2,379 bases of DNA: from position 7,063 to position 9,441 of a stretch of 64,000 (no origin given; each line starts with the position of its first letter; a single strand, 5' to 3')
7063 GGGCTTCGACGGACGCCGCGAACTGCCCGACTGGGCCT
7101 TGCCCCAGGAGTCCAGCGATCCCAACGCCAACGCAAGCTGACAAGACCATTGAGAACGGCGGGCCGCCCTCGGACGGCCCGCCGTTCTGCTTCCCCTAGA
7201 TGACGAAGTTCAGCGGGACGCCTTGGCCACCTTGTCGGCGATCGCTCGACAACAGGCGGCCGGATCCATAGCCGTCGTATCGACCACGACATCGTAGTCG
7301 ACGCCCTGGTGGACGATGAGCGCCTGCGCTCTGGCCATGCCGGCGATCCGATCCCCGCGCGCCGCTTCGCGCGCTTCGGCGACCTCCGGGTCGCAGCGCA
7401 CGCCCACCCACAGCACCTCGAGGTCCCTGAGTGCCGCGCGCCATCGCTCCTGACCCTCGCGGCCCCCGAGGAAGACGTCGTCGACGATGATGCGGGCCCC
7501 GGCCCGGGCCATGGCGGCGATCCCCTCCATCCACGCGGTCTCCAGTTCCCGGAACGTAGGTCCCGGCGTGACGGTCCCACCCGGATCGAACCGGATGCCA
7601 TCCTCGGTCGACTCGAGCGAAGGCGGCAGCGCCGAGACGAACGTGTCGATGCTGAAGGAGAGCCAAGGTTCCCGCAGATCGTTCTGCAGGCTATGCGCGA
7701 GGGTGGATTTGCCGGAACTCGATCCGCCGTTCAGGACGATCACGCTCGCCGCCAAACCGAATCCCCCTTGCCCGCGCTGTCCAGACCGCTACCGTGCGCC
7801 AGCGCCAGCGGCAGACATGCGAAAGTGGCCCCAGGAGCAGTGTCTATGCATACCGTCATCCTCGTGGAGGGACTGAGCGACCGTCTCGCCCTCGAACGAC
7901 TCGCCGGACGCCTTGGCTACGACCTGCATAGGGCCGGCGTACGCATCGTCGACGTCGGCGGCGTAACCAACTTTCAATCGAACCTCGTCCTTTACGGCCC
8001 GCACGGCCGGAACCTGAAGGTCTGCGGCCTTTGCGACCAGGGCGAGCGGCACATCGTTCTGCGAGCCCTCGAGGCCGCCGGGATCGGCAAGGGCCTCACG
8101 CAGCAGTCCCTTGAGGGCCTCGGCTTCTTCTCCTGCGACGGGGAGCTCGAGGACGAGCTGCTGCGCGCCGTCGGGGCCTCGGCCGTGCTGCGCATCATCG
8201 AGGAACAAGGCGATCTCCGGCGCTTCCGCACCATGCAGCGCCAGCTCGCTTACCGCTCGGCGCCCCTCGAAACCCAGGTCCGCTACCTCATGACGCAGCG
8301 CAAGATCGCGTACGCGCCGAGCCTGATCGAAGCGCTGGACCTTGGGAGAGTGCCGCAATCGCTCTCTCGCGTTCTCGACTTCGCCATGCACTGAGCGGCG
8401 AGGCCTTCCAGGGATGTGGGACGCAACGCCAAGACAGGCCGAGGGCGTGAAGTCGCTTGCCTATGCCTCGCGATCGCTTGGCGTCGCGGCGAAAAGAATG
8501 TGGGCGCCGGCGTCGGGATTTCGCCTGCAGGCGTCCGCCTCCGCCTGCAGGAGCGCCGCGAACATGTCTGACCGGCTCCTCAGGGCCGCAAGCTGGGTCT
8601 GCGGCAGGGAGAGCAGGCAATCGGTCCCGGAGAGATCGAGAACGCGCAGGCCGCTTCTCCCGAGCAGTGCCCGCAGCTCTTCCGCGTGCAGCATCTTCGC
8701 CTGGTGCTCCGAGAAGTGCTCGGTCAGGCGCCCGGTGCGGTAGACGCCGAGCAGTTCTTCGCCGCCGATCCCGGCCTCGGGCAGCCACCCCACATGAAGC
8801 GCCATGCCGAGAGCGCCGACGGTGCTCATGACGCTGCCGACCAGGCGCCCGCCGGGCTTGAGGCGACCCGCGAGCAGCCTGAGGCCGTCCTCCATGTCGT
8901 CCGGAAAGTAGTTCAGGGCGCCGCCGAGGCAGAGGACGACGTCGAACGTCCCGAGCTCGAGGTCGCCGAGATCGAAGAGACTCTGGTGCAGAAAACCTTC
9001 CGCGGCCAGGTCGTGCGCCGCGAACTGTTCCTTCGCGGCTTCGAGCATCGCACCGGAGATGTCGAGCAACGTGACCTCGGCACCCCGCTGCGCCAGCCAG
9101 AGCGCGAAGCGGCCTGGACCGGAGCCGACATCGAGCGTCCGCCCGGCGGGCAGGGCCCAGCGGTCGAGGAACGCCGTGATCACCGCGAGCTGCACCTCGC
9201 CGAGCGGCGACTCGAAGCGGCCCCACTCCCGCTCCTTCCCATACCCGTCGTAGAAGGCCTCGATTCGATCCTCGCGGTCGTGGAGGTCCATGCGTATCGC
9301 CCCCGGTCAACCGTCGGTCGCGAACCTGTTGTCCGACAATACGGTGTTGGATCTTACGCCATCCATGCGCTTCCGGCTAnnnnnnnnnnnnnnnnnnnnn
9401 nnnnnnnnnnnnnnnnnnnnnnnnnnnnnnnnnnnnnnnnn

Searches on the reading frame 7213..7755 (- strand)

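Call 50: search_protein_families(library=pfam, proteins=[window:7213-7755:-], max_evalue=0.00001)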
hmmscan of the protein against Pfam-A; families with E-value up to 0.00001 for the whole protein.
window:7213-7755:- (181 aa): 2 families
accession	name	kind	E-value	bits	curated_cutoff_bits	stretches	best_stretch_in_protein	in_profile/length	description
PF07931.18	CPT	-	2e-61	207.2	22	1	3-176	1-171/172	Chloramphenicol phosphotransferase-like protein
PF13671.12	AAA_33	-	2.1e-09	38.2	27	1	5-136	1-121/143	AAA domain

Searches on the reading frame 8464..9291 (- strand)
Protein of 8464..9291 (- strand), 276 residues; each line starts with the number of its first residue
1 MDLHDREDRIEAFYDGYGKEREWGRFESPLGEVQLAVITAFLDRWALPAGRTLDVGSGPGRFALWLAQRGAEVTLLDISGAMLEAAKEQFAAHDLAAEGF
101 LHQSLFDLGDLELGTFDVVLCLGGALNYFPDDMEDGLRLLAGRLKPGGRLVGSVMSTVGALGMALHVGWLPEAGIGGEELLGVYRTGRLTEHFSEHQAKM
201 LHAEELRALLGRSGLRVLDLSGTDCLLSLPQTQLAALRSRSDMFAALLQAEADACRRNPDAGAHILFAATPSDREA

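Call 50: search_protein_families(library=pfam, proteins=[window:8464-9291:-], max_evalue=0.00001)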
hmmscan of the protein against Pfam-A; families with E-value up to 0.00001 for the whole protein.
window:8464-9291:- (276 aa): 6 families
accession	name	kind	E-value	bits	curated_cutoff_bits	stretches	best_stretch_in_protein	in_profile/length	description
PF13649.12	Methyltransf_25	-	3.5e-18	66.5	27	1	53-148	2-97/97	Methyltransferase domain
PF08242.18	Methyltransf_12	-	3.6e-17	63.3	30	1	53-150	1-98/98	Methyltransferase domain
PF08241.18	Methyltransf_11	-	2.1e-16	60.8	21.2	1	53-151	1-94/95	Methyltransferase domain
PF13489.12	Methyltransf_23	-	9.8e-13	48.6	27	1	46-219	20-163/164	Methyltransferase domain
PF13847.12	Methyltransf_31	-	5.9e-11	42.7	27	1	50-156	5-113/145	Methyltransferase domain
PF01209.24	Ubie_methyltran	-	6.3e-06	26.1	20.1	0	51-156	50-155/233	ubiE/COQ5 methyltransferase family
